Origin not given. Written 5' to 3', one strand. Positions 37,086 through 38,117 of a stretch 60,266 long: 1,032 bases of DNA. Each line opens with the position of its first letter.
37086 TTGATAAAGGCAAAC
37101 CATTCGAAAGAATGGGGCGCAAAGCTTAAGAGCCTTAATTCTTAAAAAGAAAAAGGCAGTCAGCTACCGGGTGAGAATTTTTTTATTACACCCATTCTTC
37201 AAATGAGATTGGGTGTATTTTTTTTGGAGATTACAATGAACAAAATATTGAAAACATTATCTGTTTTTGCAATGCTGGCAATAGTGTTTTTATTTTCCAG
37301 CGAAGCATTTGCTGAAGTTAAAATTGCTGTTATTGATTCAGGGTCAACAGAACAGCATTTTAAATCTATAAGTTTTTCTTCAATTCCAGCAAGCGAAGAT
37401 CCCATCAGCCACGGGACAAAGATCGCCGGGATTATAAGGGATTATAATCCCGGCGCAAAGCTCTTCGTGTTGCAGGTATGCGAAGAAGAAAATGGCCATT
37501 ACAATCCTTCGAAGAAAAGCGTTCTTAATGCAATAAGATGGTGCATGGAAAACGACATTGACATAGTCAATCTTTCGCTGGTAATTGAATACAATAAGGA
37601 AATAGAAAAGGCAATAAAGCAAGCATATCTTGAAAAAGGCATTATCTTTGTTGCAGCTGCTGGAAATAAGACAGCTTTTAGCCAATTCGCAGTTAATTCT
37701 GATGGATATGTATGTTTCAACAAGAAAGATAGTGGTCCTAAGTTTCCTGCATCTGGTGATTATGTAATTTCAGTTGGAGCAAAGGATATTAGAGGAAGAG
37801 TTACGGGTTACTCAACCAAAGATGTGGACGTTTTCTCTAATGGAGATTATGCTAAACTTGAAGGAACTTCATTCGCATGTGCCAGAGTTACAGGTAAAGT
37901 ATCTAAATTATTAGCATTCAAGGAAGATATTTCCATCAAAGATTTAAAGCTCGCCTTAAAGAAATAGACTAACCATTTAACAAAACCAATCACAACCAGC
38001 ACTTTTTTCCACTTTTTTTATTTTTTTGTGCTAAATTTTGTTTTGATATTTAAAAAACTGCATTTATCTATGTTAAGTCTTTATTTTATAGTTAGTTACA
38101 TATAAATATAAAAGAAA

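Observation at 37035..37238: c-di-GMP-I (GEMM-I) riboswitch with a terminator platform in front of a secreted protease gene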

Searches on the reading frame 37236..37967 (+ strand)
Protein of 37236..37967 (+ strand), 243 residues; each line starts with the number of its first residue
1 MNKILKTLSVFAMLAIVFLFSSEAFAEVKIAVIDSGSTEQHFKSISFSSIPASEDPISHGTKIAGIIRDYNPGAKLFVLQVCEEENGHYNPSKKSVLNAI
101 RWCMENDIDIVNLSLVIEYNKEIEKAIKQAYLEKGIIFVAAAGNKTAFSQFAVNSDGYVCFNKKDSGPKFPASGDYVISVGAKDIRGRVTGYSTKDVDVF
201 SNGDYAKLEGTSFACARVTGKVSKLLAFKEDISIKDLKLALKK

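Call 7: search_protein_families(library=pfam, proteins=[window:37236-37967:+], max_evalue=0.01)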
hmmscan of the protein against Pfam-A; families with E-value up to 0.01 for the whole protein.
window:37236-37967:+ (243 aa): 1 family
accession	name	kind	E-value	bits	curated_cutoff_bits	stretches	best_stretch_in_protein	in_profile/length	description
PF00082.27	Peptidase_S8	-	3.8e-19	69.5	21.8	1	27-238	3-266/288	Subtilase family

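Call 11: find_encoding_contigs(protein=window:37236-37967:+, flank=3000, max_places=6)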
Protein window:37236-37967:+ (243 aa): 8 contigs read that carry it; 6 places shown.
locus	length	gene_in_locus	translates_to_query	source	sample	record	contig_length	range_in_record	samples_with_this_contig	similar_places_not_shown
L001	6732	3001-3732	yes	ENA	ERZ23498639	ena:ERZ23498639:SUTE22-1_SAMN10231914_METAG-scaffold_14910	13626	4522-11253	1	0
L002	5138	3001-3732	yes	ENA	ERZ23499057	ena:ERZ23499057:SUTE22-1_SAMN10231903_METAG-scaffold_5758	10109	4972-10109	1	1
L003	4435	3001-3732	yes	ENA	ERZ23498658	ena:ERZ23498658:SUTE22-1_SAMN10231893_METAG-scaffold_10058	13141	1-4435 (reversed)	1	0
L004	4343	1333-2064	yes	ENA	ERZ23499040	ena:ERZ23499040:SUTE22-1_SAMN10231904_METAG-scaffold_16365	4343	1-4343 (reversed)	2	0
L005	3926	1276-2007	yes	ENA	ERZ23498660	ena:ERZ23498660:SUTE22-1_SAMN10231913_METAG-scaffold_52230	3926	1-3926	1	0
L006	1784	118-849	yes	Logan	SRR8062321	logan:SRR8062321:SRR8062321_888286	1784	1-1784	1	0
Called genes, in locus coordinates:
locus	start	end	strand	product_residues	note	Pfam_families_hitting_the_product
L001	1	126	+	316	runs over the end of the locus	PF01695:IstB_IS21 (weak), PF02562:PhoH, PF13245:AAA_19 (weak), PF13604:AAA_30 (weak)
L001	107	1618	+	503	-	PF07698:7TM-7TMR_HD, PF01966:HD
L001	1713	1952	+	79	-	PF02130:YbeY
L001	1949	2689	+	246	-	PF11967:RecO_N, PF02565:RecO_C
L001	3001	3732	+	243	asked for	PF00082:Peptidase_S8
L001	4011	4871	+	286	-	-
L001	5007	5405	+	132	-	-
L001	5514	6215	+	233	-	-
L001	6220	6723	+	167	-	-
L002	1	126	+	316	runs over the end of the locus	PF01695:IstB_IS21 (weak), PF02562:PhoH, PF13245:AAA_19 (weak), PF13604:AAA_30 (weak)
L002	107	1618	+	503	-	PF07698:7TM-7TMR_HD, PF01966:HD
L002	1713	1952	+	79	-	PF02130:YbeY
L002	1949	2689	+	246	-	PF11967:RecO_N, PF02565:RecO_C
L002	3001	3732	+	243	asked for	PF00082:Peptidase_S8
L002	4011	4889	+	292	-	-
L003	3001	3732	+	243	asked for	PF00082:Peptidase_S8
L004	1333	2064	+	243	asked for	PF00082:Peptidase_S8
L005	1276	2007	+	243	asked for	PF00082:Peptidase_S8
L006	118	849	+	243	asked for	PF00082:Peptidase_S8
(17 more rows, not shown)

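Call 12: find_homologous_proteins(query=window:37236-37967:+, max_evalue=0.00001)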
Query window:37236-37967:+ (243 aa): 32 proteins with E <= 0.00001 among 750 candidates.
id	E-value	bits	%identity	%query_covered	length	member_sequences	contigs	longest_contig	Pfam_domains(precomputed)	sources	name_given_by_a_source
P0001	2.4e-153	526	100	100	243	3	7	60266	PF00082.28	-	-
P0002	5.1e-89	316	62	99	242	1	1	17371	PF00082.28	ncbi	ncbi:MAG: S8 family serine peptidase [Candidatus Omnitrophota bacterium]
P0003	6.8e-88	312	62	98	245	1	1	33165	PF00082.28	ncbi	ncbi:S8 family serine peptidase [Candidatus Omnitrophota bacterium]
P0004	2.1e-87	310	60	100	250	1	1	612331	PF00082.28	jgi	jgi:subtilisin family serine protease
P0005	3.5e-85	303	60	97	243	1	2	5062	PF00082.28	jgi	jgi:subtilisin family serine protease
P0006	3.9e-84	300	60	98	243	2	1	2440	PF00082.28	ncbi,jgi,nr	ncbi:MAG: hypothetical protein FJZ11_05620 [Candidatus Omnitrophica bacterium]|nr:hypothetical prote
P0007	1.3e-81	292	56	98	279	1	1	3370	PF00082.28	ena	-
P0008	1.0e-80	289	58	98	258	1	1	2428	PF00082.28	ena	-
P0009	5.0e-76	273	58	93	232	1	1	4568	PF00082.28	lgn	-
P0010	1.5e-75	272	54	100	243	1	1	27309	PF00082.28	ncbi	-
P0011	4.5e-74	267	54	100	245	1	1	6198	PF00082.28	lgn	-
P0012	7.6e-73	263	50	100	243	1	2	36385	PF00082.28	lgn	-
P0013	1.2e-72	262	53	99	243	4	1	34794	PF00082.28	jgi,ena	-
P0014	2.9e-62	228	48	100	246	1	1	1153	PF00082.28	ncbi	-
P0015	8.9e-61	223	46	93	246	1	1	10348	PF00082.28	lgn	-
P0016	1.3e-60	223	48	92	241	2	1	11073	PF00082.28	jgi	jgi:minor extracellular protease Epr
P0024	1.1e-54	203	46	93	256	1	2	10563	PF00082.28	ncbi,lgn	-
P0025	6.0e-54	201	45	90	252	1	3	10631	PF00082.28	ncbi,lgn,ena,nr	ncbi:MAG: S8/S53 family peptidase [Candidatus Omnitrophica bacterium]|nr:S8/S53 family peptidase [Ca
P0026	4.4e-53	198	43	99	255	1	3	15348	PF00082.28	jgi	-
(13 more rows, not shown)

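Call 15: find_related_loci(query=A1, collection=genome_contigs, flank=3000)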
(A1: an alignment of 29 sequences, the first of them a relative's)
Query A1 (243 aa) in genome_contigs; peptide patterns used: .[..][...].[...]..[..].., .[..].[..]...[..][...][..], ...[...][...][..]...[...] (x = any residue, [..] = any of these).
600 stretches matched a pattern (row limit reached: there are more); 315 encode a relative of the query (tblastn E <= 1e-3); the best 80 are kept; 80 distinct loci.
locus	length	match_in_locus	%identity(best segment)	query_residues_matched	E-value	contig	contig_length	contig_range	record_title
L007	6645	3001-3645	30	28-235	2e-16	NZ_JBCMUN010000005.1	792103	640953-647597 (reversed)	Paenibacillus oryzisoli strain B-14089 B_14089_contig_0000005, whole genome shotgun sequence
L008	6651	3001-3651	28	28-241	3e-15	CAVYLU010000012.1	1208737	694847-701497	MAG: uncultured Alphaproteobacteria bacterium isolate MFD05521.bin.1.8 genome assembly, contig: contig_16779, whole geno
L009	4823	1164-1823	28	26-238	5e-15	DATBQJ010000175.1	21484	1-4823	MAG TPA_asm: Methylocella sp. isolate SMAG_U4100 k141_696442, whole genome shotgun sequence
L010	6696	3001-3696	28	28-241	1e-14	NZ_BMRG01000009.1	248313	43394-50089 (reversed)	Saccharothrix coeruleofusca strain JCM 3313 sequence09, whole genome shotgun sequence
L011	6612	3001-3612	27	55-241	1e-12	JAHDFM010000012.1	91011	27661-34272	MAG: Bdellovibrionales bacterium isolate MAG-22 RZ_673, whole genome shotgun sequence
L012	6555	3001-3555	30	59-240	2e-12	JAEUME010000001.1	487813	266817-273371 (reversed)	MAG: Hyphomicrobium sp. isolate new MAG-139 k141_1838564, whole genome shotgun sequence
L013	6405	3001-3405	31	28-144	1e-12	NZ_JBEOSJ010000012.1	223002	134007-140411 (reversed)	Streptomyces sp. NPDC096193 NPDC096193_221_B6.ctg-0012, whole genome shotgun sequence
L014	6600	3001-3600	32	48-238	3e-12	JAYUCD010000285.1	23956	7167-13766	MAG: Bdellovibrio sp. isolate GFS_6865 GFS_6865_284, whole genome shotgun sequence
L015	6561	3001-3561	29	55-233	5e-12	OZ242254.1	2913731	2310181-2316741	MAG: Bacteriovoracaceae bacterium isolate 68e2f424-43b8-4e30-b918-de1351dbd561 genome assembly, chromosome: 1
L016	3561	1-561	25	55-238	4e-12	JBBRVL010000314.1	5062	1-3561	MAG: Chloroflexia bacterium isolate La3_metabat2.148 La3_metabat2.148_K_3478113_L_5062_cov_9.0000, whole genome shotgun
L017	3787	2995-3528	30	59-237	6e-12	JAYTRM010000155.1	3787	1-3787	MAG: Bdellovibrionales bacterium isolate GFS_4791 GFS_4791_154, whole genome shotgun sequence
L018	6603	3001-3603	30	53-242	7e-12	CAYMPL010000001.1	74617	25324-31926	MAG TPA_asm: uncultured bacterium isolate binchicken_co248_740 genome assembly, contig: NODE_232_length_74617_cov_6.8404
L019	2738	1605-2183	33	55-238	5e-12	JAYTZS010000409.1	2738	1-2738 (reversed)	MAG: Bdellovibrio sp. isolate GFS_6366 GFS_6366_408, whole genome shotgun sequence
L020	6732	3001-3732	29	22-238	8e-12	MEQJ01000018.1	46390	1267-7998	MAG: Bdellovibrionales bacterium RIFOXYD1_FULL_53_11 rifoxyd1_full_scaffold_1225, whole genome shotgun sequence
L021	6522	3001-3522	29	28-201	1e-11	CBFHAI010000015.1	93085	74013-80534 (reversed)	MAG TPA_asm: uncultured Chiayiivirga sp. isolate SRR29654716_binner13_Refined_29 genome assembly, contig: ERZ27252549.40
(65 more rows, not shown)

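Call 16: find_related_loci(query=A1, collection=metagenome_contigs, flank=3000)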
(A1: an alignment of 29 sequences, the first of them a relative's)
Query A1 (243 aa) in metagenome_contigs; peptide patterns used: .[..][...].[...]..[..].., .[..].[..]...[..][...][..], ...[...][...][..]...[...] (x = any residue, [..] = any of these).
600 stretches matched a pattern (row limit reached: there are more); 284 encode a relative of the query (tblastn E <= 1e-3); the best 80 are kept; 80 distinct loci.
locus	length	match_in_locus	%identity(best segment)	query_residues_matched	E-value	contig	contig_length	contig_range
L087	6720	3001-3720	53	3-242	9e-80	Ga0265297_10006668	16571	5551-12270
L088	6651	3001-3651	49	11-227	5e-67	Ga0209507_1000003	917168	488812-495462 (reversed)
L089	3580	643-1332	45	1-227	2e-63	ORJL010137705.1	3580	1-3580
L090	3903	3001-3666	44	1-222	2e-59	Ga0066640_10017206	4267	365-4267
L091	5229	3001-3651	30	28-241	1e-17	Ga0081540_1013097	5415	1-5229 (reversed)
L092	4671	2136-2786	28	28-241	7e-16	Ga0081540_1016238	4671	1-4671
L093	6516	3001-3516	33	28-195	2e-14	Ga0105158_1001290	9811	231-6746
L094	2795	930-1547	30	28-226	3e-14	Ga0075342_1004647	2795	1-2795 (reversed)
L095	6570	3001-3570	27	54-232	5e-13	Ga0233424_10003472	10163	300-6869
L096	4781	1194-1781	30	55-243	2e-12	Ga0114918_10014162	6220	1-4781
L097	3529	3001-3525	28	59-225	3e-12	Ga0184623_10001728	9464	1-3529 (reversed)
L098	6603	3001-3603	29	54-241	1e-11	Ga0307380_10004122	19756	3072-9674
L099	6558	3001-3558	28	59-238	1e-11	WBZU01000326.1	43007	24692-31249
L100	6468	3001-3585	28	51-238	3e-11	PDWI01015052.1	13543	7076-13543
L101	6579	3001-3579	28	55-238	4e-11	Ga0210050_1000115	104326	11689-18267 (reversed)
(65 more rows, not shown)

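Call 17: find_encoding_contigs(protein=P0002, flank=3000, max_places=1)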
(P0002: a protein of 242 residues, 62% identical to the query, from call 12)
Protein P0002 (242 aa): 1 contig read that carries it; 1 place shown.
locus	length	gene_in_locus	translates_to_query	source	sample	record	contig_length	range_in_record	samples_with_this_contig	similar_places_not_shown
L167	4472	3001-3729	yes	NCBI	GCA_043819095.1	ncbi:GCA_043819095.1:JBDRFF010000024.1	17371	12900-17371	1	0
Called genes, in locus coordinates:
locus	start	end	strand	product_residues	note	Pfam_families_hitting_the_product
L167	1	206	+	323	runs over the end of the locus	PF01695:IstB_IS21 (weak), PF02562:PhoH, PF13604:AAA_30, PF13245:AAA_19 (weak)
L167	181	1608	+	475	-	PF07698:7TM-7TMR_HD, PF01966:HD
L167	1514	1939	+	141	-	PF02130:YbeY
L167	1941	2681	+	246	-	PF11967:RecO_N, PF02565:RecO_C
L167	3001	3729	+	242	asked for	PF00082:Peptidase_S8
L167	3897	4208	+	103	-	-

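Call 18: find_encoding_contigs(protein=P0003, flank=3000, max_places=1)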
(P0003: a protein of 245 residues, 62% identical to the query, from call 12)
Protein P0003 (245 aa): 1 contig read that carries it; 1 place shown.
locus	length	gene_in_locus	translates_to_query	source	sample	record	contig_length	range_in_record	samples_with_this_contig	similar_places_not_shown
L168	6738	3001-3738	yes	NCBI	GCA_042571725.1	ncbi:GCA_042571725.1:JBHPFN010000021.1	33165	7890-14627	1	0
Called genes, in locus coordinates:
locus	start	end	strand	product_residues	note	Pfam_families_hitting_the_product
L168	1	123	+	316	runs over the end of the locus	PF02562:PhoH, PF01695:IstB_IS21 (weak), PF13245:AAA_19 (weak), PF13604:AAA_30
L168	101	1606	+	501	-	PF07698:7TM-7TMR_HD, PF01966:HD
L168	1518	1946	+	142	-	PF02130:YbeY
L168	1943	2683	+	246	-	PF11967:RecO_N, PF02565:RecO_C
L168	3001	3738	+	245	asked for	PF00082:Peptidase_S8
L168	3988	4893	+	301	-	PF04773:FecR (weak)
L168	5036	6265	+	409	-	PF10082:BBP2_2 (faint)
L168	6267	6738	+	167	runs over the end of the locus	-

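Call 19: find_encoding_contigs(protein=P0004, flank=3000, max_places=1)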
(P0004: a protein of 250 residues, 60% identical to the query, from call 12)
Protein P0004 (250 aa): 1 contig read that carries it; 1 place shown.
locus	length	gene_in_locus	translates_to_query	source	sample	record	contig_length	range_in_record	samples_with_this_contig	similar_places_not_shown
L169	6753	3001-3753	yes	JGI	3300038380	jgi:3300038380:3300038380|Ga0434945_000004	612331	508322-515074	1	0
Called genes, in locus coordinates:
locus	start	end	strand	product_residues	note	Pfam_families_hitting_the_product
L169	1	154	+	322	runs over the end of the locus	PF01695:IstB_IS21, PF02562:PhoH, PF13245:AAA_19 (weak), PF13604:AAA_30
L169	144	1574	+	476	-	PF07698:7TM-7TMR_HD, PF01966:HD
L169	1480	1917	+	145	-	PF02130:YbeY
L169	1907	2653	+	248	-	PF11967:RecO_N, PF02565:RecO_C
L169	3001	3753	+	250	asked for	PF00082:Peptidase_S8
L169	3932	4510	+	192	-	-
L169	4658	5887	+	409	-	PF10082:BBP2_2 (faint)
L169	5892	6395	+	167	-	-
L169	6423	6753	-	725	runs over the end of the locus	PF00270:DEAD, PF04851:ResIII (weak), PF00271:Helicase_C, PF21280:Helicase_dom4_arc, PF14520:HHH_5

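Call 20: find_encoding_contigs(protein=P0010, flank=3000, max_places=1)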
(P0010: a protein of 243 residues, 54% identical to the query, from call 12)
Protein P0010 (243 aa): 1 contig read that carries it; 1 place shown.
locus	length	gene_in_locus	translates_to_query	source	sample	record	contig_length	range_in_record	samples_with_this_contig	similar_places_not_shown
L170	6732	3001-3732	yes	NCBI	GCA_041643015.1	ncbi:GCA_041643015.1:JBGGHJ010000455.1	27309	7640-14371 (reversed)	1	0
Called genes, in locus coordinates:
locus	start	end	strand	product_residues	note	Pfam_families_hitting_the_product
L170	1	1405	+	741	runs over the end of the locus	PF00403:HMA, PF00122:E1-E2_ATPase, PF08282:Hydrolase_3 (faint), PF00702:Hydrolase, PF12710:HAD (faint)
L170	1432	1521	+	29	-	-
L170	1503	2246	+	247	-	PF03116:NQR2_RnfD_RnfE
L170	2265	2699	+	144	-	-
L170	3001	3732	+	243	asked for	PF00082:Peptidase_S8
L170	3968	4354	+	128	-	-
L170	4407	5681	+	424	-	-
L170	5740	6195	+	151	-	-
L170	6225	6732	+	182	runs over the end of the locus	-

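Call 21: find_encoding_contigs(protein=P0012, flank=3000, max_places=1)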
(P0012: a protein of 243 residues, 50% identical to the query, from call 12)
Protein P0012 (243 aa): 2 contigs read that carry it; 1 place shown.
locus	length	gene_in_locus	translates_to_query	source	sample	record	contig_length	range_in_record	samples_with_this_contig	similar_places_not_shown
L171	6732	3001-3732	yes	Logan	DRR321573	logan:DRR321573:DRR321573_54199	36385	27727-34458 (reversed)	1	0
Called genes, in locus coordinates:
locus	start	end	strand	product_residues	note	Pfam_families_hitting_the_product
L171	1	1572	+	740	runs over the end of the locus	PF00403:HMA, PF00122:E1-E2_ATPase, PF00702:Hydrolase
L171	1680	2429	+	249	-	PF03116:NQR2_RnfD_RnfE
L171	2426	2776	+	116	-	-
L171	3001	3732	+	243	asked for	PF00082:Peptidase_S8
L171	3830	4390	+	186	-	-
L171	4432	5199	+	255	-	-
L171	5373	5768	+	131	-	PF02082:Rrf2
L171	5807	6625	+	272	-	PF00037:Fer4, PF12837:Fer4_6 (weak), PF12838:Fer4_7 (faint), PF13237:Fer4_10, PF14697:Fer4_21 (weak), PF25160:LdpA_Fe-S-bd (faint), PF13187:Fer4_9 (weak), PF27217:AF_0155, +1 more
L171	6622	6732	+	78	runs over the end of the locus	-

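Call 22: find_encoding_contigs(protein=P0015, flank=3000, max_places=1)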
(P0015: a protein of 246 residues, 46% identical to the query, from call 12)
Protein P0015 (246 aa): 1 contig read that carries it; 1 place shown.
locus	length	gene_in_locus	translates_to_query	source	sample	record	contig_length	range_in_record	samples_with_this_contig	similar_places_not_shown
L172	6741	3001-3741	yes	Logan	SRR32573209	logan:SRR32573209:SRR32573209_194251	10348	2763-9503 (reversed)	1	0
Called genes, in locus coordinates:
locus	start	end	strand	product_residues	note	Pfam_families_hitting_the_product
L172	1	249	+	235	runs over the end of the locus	PF02470:MlaD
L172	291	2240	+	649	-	PF05226:CHASE2, PF07228:SpoIIE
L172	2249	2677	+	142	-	PF01814:Hemerythrin (weak)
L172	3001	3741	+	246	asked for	PF00082:Peptidase_S8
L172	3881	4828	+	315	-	PF04773:FecR (weak)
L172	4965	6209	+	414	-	-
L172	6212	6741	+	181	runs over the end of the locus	-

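Call 23: find_encoding_contigs(protein=P0016, flank=3000, max_places=1)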
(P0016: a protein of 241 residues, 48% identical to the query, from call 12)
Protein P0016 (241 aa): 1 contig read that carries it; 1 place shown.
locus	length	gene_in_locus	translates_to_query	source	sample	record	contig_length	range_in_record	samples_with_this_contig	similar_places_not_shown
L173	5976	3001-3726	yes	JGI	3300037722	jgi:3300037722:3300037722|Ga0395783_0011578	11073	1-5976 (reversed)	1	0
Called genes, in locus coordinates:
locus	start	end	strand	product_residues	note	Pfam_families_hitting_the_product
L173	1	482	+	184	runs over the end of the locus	-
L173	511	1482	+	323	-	PF01073:3Beta_HSD (weak), PF01370:Epimerase, PF04321:RmlD_sub_bind (weak), PF16363:GDP_Man_Dehyd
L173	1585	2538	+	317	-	PF19220:Rod_CreS (weak), PF24161:CCDC39 (weak), PF08614:ATG16 (weak)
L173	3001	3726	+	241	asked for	PF00082:Peptidase_S8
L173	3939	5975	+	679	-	?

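Call 24: find_encoding_contigs(protein=P0024, flank=3000, max_places=1)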
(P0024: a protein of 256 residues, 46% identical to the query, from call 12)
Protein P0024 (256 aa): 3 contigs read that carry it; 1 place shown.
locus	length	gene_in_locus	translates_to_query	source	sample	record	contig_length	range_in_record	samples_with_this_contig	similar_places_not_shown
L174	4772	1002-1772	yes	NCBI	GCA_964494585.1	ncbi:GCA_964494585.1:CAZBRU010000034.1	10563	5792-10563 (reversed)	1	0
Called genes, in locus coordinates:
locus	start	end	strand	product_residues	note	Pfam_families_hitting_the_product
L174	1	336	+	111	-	?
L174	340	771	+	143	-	PF01814:Hemerythrin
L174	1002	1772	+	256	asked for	PF00082:Peptidase_S8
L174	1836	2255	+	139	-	-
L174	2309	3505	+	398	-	-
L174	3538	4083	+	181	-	-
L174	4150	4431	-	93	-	-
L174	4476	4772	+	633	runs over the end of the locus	-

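Call 25: find_encoding_contigs(protein=P0025, flank=3000, max_places=1)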
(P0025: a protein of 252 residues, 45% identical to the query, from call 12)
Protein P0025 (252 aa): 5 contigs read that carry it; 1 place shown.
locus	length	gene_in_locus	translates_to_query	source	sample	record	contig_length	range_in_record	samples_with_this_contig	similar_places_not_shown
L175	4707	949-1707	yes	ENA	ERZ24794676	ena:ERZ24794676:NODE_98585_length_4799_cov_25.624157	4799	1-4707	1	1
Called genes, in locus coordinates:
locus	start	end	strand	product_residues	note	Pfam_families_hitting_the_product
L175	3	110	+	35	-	?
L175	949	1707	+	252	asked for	PF00082:Peptidase_S8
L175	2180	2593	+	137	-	-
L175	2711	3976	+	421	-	PF10082:BBP2_2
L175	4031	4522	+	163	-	-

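Call 26: find_encoding_contigs(protein=P0026, flank=3000, max_places=1)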
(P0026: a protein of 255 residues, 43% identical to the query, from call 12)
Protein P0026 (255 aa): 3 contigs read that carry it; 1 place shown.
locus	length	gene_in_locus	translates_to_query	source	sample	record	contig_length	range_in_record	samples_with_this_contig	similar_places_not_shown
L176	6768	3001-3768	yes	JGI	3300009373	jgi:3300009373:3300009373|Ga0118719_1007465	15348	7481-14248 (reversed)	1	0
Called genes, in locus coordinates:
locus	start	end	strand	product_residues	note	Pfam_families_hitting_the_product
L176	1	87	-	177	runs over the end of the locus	-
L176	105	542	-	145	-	-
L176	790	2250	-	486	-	PF13372:Alginate_exp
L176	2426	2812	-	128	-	-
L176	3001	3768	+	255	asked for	PF00082:Peptidase_S8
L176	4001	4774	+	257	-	PF01946:Thi4, PF00890:FAD_binding_2 (faint), PF01266:DAO, PF01494:FAD_binding_3 (weak), PF03486:HI0933_like (weak), PF07992:Pyr_redox_2, PF12831:FAD_oxidored, PF13450:NAD_binding_8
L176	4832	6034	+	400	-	PF01837:HcyBio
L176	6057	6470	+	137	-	PF09383:NIL, PF13187:Fer4_9, PF00037:Fer4, PF12837:Fer4_6 (weak), PF13237:Fer4_10, PF14697:Fer4_21, PF12838:Fer4_7, PF00037:Fer4 (weak), +3 more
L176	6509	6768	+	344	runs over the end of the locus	PF08240:ADH_N, PF16912:Glu_dehyd_C, PF00107:ADH_zinc_N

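Call 40: search_protein_families(library=ncbifam, proteins=[window:37236-37967:+], max_evalue=0.01)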
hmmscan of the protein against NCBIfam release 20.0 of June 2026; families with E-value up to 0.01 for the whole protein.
window:37236-37967:+ (243 aa): 4 families
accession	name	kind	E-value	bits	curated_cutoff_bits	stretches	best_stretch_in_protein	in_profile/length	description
NF049966.1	QH_SP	equivalog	1.6e-23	83.2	165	2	29-145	1-125/219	subtilisin-like serine protease QhpE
TIGR03921.1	T7SS_mycosin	equivalog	2.7e-16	59.7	278.75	1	27-195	14-194/353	type VII secretion-associated serine protease mycosin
NF033595.1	denti_PrtP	equivalog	6.7e-06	25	300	1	111-238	342-471/606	dentilisin complex serine proteinase subunit PrtP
TIGR03895.1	protease_PatA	subfamily_domain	0.002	17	421.05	0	71-147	21-101/606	PatA/PatG family cyanobactin maturation protease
